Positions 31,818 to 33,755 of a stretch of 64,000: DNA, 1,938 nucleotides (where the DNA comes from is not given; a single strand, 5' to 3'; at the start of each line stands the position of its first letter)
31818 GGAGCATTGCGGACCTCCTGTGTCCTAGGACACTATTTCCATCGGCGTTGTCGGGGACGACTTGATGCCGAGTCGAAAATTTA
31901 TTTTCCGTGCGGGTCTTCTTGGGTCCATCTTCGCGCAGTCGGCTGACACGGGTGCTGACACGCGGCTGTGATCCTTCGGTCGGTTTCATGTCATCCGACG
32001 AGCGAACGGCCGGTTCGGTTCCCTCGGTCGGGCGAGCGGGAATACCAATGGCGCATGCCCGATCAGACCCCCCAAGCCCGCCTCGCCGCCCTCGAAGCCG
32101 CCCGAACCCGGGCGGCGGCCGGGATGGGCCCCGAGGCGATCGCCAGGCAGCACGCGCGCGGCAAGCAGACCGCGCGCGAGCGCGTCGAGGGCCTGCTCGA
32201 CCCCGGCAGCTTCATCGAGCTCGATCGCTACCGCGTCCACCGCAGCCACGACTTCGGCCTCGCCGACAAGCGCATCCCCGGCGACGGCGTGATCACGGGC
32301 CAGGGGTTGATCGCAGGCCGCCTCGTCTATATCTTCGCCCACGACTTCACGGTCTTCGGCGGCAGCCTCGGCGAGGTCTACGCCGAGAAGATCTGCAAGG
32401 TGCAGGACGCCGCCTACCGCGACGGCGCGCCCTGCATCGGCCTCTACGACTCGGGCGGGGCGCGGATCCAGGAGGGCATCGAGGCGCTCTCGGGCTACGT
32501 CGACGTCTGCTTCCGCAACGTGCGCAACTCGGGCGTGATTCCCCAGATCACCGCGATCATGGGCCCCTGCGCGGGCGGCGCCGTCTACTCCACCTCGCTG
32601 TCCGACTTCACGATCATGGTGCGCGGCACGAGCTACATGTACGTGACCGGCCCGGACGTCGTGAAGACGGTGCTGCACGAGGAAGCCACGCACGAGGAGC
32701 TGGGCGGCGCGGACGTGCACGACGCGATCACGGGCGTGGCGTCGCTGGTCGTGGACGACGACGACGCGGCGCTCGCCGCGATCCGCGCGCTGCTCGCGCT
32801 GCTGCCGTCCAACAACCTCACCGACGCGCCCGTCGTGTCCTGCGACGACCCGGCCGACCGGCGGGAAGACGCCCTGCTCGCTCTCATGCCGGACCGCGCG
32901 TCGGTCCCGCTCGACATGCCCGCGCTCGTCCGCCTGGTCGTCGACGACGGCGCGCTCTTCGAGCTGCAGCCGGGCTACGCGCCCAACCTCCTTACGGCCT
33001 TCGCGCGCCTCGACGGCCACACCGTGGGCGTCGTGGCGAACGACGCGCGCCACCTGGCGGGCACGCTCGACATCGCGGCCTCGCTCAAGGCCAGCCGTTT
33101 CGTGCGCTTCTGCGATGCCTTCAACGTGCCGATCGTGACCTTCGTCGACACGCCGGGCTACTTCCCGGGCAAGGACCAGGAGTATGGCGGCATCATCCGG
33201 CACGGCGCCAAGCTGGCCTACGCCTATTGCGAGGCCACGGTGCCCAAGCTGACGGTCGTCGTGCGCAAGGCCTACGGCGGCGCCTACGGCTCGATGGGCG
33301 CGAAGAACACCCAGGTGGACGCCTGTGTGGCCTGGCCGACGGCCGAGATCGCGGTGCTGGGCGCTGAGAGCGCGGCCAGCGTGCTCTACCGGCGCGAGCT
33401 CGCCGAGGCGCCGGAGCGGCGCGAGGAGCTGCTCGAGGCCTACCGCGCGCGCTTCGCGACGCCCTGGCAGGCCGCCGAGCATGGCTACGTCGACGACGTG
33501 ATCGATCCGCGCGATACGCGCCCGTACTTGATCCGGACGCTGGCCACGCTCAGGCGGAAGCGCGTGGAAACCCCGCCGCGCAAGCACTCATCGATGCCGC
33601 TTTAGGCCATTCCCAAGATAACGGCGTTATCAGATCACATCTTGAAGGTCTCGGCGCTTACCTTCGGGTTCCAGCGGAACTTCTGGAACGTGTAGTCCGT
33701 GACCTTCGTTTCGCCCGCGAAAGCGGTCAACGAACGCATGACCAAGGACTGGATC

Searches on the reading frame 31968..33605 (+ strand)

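Call 62: search_protein_families(library=pfam, proteins=[window:31968-33605:+], max_evalue=0.0001)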
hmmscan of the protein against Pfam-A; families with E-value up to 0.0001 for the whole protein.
window:31968-33605:+ (545 aa): 3 families
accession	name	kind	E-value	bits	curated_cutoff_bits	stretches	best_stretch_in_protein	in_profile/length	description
PF01039.27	Carboxyl_trans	-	7.5e-173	576.1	22.3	1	60-541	1-491/493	Carboxyl transferase domain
PF03255.19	ACCA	-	2.8e-13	50.2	23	1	374-477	135-234/310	Acetyl co-enzyme A carboxylase carboxyltransferase-like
PF06833.16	MdcE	-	4.4e-06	27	32.7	1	386-473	27-114/196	Malonate decarboxylase gamma subunit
